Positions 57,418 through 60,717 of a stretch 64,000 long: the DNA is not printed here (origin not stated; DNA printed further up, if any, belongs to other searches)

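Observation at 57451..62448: AT-rich single-gene island at tRNA-Thr encodes a 1,600-aa GHKL ATPase fused to an SF1B helicase, a candidate uncharacterised defence or conflict protein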

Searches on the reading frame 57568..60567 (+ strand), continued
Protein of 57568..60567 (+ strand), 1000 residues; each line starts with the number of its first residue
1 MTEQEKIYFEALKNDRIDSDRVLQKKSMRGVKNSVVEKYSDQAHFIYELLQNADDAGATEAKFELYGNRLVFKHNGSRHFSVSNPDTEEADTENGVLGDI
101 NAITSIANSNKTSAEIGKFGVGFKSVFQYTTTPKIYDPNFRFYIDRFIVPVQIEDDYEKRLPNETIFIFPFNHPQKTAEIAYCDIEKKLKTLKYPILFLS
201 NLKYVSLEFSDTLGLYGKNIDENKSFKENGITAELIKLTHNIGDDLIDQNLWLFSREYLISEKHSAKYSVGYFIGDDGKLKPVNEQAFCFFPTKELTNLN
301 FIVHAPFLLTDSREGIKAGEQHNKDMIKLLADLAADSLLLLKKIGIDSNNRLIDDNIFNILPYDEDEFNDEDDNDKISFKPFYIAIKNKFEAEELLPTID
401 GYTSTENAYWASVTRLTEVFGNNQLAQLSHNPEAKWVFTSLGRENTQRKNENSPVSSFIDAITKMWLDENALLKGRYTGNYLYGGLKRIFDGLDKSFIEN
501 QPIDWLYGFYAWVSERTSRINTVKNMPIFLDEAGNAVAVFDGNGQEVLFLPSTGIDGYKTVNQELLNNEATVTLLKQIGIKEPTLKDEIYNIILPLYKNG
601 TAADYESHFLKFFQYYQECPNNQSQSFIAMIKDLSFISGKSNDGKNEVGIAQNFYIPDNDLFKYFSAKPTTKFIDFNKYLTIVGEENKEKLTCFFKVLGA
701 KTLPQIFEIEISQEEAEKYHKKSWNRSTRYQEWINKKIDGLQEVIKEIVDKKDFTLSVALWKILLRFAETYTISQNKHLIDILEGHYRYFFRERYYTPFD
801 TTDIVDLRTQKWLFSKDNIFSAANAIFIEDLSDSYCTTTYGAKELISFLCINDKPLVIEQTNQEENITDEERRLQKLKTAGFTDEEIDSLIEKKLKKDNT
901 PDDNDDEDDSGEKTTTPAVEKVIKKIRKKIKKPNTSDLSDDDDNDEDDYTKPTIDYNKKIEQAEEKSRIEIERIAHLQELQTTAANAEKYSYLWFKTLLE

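Call 67: search_protein_families(library=pfam, proteins=[L021:6278-9862:+, L049:6246-9983:+, L044:15549-19199:+, L046:6630-9977:+, L088:5308-9300:+, L078:9309-9881:+, L078:12718-13788:+, L078:15902-17326:+], max_evalue=0.001)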
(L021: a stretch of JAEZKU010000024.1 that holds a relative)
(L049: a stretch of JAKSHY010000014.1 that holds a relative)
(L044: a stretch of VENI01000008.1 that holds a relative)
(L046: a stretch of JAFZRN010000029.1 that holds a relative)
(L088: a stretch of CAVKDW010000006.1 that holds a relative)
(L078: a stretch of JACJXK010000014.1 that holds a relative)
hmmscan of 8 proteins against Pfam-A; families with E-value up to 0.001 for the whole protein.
L021:6278-9862:+ (1195 aa): 8 families
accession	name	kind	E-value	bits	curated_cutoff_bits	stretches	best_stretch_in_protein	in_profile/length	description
PF13604.12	AAA_30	-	1e-25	91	27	1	614-766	7-145/191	AAA domain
PF13245.12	AAA_19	-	2.3e-24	86.6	25.1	1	615-753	4-133/134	AAA domain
PF01443.25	Viral_helicase1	-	1.3e-13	51.7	21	2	1010-1061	178-227/228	Viral superfamily 1 RNA helicase core domain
PF13538.12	UvrD_C_2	-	1.5e-12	47.6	27.4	1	1014-1060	1-51/52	UvrD-like helicase C-terminal domain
PF13086.12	AAA_11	-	5.8e-09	36.5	27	1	713-752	216-253/257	AAA domain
PF13401.12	AAA_22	-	1.7e-05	25.6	27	1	624-748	6-125/130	AAA domain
PF05970.20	PIF1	-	0.00011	22.3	25.9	1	623-752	22-155/223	PIF1-like helicase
PF00005.33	ABC_tran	-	0.00025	22.1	25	1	620-694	8-86/137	ABC transporter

L049:6246-9983:+ (1246 aa): 6 families
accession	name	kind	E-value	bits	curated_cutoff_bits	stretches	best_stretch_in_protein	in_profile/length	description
PF13604.12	AAA_30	-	8.7e-25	88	27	1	621-772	10-141/191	AAA domain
PF13245.12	AAA_19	-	1.2e-23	84.2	25.1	1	623-763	6-133/134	AAA domain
PF13538.12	UvrD_C_2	-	3e-14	53.1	27.4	1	1036-1082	1-51/52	UvrD-like helicase C-terminal domain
PF01443.25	Viral_helicase1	-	2.1e-09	38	21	1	1035-1083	178-227/228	Viral superfamily 1 RNA helicase core domain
PF13086.12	AAA_11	-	2.4e-05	24.7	27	0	713-762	206-253/257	AAA domain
PF13401.12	AAA_22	-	0.00012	22.8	27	1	628-755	5-123/130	AAA domain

L044:15549-19199:+ (1217 aa): 6 families
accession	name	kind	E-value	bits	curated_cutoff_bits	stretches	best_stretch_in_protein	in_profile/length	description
PF13604.12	AAA_30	-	3.7e-25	89.2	27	1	610-763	5-142/191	AAA domain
PF13245.12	AAA_19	-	4.1e-17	63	25.1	1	619-753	8-133/134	AAA domain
PF13538.12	UvrD_C_2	-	3.7e-10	39.9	27.4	1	1004-1050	1-51/52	UvrD-like helicase C-terminal domain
PF01443.25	Viral_helicase1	-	5.5e-09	36.6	21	1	1003-1051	178-227/228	Viral superfamily 1 RNA helicase core domain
PF13401.12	AAA_22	-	5.4e-06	27.2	27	1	622-749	5-126/130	AAA domain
PF13086.12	AAA_11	-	3.1e-05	24.3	27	0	711-752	215-253/257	AAA domain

L046:6630-9977:+ (1116 aa): 2 families
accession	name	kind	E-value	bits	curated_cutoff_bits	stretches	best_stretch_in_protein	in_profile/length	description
PF04851.21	ResIII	-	7.1e-13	49.2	22.5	1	137-319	2-163/164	Type III restriction enzyme, res subunit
PF10544.15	T5orf172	-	9.3e-05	23.3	20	1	16-113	3-92/101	T5orf172 domain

L088:5308-9300:+ (1331 aa): 2 families
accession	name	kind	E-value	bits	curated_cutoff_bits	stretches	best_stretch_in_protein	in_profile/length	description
PF07669.17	Eco57I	-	1.2e-20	74.7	25.3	1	982-1078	54-168/171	Eco57I restriction-modification methylase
PF04851.21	ResIII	-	2.2e-10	41.2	22.5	1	153-302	3-149/164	Type III restriction enzyme, res subunit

L078:9309-9881:+ (191 aa): 2 families
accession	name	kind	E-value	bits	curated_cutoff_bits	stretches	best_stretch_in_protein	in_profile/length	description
PF03641.19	Lysine_decarbox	-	1.8e-37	128.9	27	1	45-173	1-130/131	Possible lysine decarboxylase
PF18306.6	LDcluster4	-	4.6e-14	52.7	26.3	1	3-121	4-119/151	SLOG cluster4 family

L078:12718-13788:+ (357 aa): 3 families
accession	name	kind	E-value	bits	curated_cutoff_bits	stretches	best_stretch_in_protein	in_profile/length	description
PF01872.23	RibD_C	-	7.8e-31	107.9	24.1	1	149-313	1-158/197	RibD C-terminal domain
PF00383.29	dCMP_cyt_deam_1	-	4.2e-17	62.3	25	1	3-101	4-101/102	Cytidine and deoxycytidylate deaminase zinc-binding region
PF14437.12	MafB19-deam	-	2.5e-07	31.1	27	1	25-105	23-104/142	MafB19-like deaminase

L078:15902-17326:+ (475 aa): 3 families
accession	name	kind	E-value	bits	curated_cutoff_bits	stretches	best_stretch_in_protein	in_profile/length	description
PF13091.12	PLDc_2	-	2.9e-45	153.8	27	2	318-439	4-128/132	PLD-like domain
PF00614.28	PLDc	-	7.4e-16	57.8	21.9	2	214-240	2-28/28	Phospholipase D Active site motif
PF13396.11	PLDc_N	-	4.1e-11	43.1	23.3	1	21-57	6-41/42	Phospholipase_D-nuclease N-terminal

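Call 68: fold_search(model_id=the predicted structure, library=pdb)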
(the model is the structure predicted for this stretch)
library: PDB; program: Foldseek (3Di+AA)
matches with E <= 10: 389; with E <= 0.001: 85
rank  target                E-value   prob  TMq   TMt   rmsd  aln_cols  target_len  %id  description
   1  5tvu_A                4.6e-06  1.00  0.22  0.32  10.8       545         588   11  Crystal structure of mitochondrial Hsp90 (TRAP1) with ATP in absence of Mg (released 2018-03-14)
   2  6xlf_B                5.1e-06  1.00  0.24  0.35  11.6       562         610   12  Full-length Hsc82 in complex with Aha1 in the presence of AMP-PNP (released 2021-06-30)
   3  5tvw_A                6.0e-06  1.00  0.23  0.33  16.9       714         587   10  Crystal structure of mitochondrial Hsp90 (TRAP1) with ATP in absence of Mg, hemi-hydrolyzed (released 2018-03-14)
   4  2iop_A                6.6e-06  1.00  0.13  0.18  18.5       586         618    9  Crystal Structure of Full-length HtpG, the Escherichia coli Hsp90, Bound to ADP (released 2006-11-21)
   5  5v44_C                8.1e-06  1.00  0.13  0.43   6.9       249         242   20  Crystal structure of the SR1 domain of human sacsin (released 2017-05-24)
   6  8ffv_A                1.3e-05  1.00  0.23  0.32  11.8       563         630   12  Cryo-EM structure of the GR-Hsp90-FKBP52 complex (released 2023-11-01)
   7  4j0b_A                1.6e-05  1.00  0.22  0.32  16.5       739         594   10  Structure of mitochondrial Hsp90 (TRAP1) with ADP-BeF3 (released 2014-01-22)
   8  3zkd_F                2.1e-05  1.00  0.16  0.35  10.6       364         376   11  CRYSTAL STRUCTURE OF THE ATPASE REGION OF Mycobacterium tuberculosis GyrB WITH AMPPNP (released 2013-09-18)
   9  5hph_B                2.1e-05  1.00  0.22  0.38  11.6       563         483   11  Structure of TRAP1 fragment (released 2016-08-10)
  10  6d14_B                2.3e-05  1.00  0.23  0.33  17.2       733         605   11  Zebrafish TRAP1 bound to AMPPNP and calcium in the asymmetric closed state (released 2018-04-25)
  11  2o1w_B                2.3e-05  1.00  0.16  0.28  16.2       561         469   13  Structure of N-terminal plus middle domains (N+M) of GRP94 (released 2007-10-23)
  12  6eng_B                2.6e-05  1.00  0.14  0.31   7.8       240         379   13  Crystal structure of the 43K ATPase domain of Escherichia coli gyrase B in complex with an aminocoumarin (released 2019-04-10)
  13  2o1u_A                2.8e-05  0.99  0.17  0.24  19.6       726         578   12  Structure of full length GRP94 with AMP-PNP bound (released 2007-10-23)
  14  5tvw_B                3.4e-05  1.00  0.22  0.32  11.8       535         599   12  Crystal structure of mitochondrial Hsp90 (TRAP1) with ATP in absence of Mg, hemi-hydrolyzed (released 2018-03-14)
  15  3zkb_A                3.9e-05  1.00  0.17  0.36  10.2       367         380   12  CRYSTAL STRUCTURE OF THE ATPASE REGION OF Mycobacterium tuberculosis GyrB WITH AMPPNP (released 2013-09-18)
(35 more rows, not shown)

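Call 69: search_protein_families(library=padloc, proteins=[L021:6278-9862:+, L049:6246-9983:+, L044:15549-19199:+, L046:6630-9977:+], max_evalue=0.00001)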
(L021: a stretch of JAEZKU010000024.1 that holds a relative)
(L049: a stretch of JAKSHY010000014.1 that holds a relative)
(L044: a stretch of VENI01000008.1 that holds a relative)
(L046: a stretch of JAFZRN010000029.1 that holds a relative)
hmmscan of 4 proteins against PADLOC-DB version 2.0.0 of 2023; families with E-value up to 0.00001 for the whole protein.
L021:6278-9862:+ (1195 aa): 12 families
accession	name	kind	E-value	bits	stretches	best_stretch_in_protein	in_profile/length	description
PDLC05065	PDC-S68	-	0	1437.4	1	2-1194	5-1185/1221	-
PDLC05066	PDC-S68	-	8.6e-176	585.1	2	154-1190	124-1175/1202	-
PDLC05064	PDC-S68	-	1.1e-140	468.6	1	164-1193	205-1227/1273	-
PDLC01734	typeIV_RecD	-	1.1e-48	164.1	2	566-764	306-488/763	RecD_0_IVD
PDLC01148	RecD_like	-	4.9e-38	128.9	2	484-772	201-465/719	RecD/Tra ATPase fused to N-terminal HHH domain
PDLC05035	PDC-S53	-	1.1e-24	84.6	2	603-758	489-624/900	-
PDLC04476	PDC-M16A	-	6e-21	72.5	2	624-754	26-182/691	-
PDLC04475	PDC-M16A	-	1.6e-20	71.2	2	595-754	5-185/721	-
PDLC04472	PDC-M16A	-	2.1e-16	57.4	1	1015-1064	649-701/930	-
PDLC04474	PDC-M16A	-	7.9e-14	49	1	544-755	157-381/917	-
PDLC05067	PDC-S69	-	9.4e-10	36.6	1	1091-1192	168-260/289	-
PDLC04140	mad8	-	9.6e-06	23.3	0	614-699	18-101/314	mads_8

L049:6246-9983:+ (1246 aa): 10 families
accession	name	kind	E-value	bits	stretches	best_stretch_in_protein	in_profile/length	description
PDLC05065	PDC-S68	-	0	1449.8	1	2-1244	5-1218/1221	-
PDLC05066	PDC-S68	-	1.1e-170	568.2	1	1-1234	1-1193/1202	-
PDLC05064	PDC-S68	-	8.8e-145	482.1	2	167-1243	207-1250/1273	-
PDLC01734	typeIV_RecD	-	2.3e-47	159.7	2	541-774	274-488/763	RecD_0_IVD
PDLC01148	RecD_like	-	7.6e-36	121.6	2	484-774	200-457/719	RecD/Tra ATPase fused to N-terminal HHH domain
PDLC05035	PDC-S53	-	5.2e-20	69.1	2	1022-1088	803-870/900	-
PDLC04475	PDC-M16A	-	7.2e-20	69.1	2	628-764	31-185/721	-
PDLC04476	PDC-M16A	-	3.5e-19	66.7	2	630-764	27-182/691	-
PDLC04472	PDC-M16A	-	4.9e-13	46.3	0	1037-1122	649-733/930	-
PDLC04474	PDC-M16A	-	4.6e-08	30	0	627-761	234-377/917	-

L044:15549-19199:+ (1217 aa): 9 families
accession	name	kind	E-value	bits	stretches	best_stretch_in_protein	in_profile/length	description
PDLC05065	PDC-S68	-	0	1421.1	1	10-1214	3-1219/1221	-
PDLC05066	PDC-S68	-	1.9e-151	504.4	1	13-1206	3-1196/1202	-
PDLC05064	PDC-S68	-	8.2e-129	429.2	1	10-1195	68-1235/1273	-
PDLC01734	typeIV_RecD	-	4.8e-42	142.2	2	485-784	213-506/763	RecD_0_IVD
PDLC01148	RecD_like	-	3e-28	96.5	2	491-766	208-459/719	RecD/Tra ATPase fused to N-terminal HHH domain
PDLC04476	PDC-M16A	-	4.4e-17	59.7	2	621-787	24-217/691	-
PDLC04475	PDC-M16A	-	4.7e-15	53.2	1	620-784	29-217/721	-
PDLC04472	PDC-M16A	-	4.1e-10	36.6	0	1001-1060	645-707/930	-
PDLC05067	PDC-S69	-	2.4e-06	25.4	1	1092-1183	170-260/289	-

L046:6630-9977:+ (1116 aa): 1 family
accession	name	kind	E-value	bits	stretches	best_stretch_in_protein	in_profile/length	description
PDLC03626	REase_MTase_IIG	-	4.8e-14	49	1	472-605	524-658/1359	Type IIG restriction enzyme-methyltransferase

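Call 92: search_dna_similar(query=window:57568-60447:+, collection=phages, mode=protein, max_rows=10)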
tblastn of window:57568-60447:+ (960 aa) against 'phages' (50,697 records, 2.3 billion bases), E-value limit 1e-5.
Records with a match: 1; places in all: 1; records where one place covers at least 80% of the query: 0.
Best place of each record, by identity: <60% 1.
By first word of the organism name: Bacteriophage 1.
By host as written in the record: - 1.
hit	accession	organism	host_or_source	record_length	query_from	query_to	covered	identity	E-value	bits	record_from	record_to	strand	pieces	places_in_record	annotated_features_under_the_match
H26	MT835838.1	Bacteriophage sp.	human fecal samples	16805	35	317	29%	33.6%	6e-25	119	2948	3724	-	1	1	record has no annotation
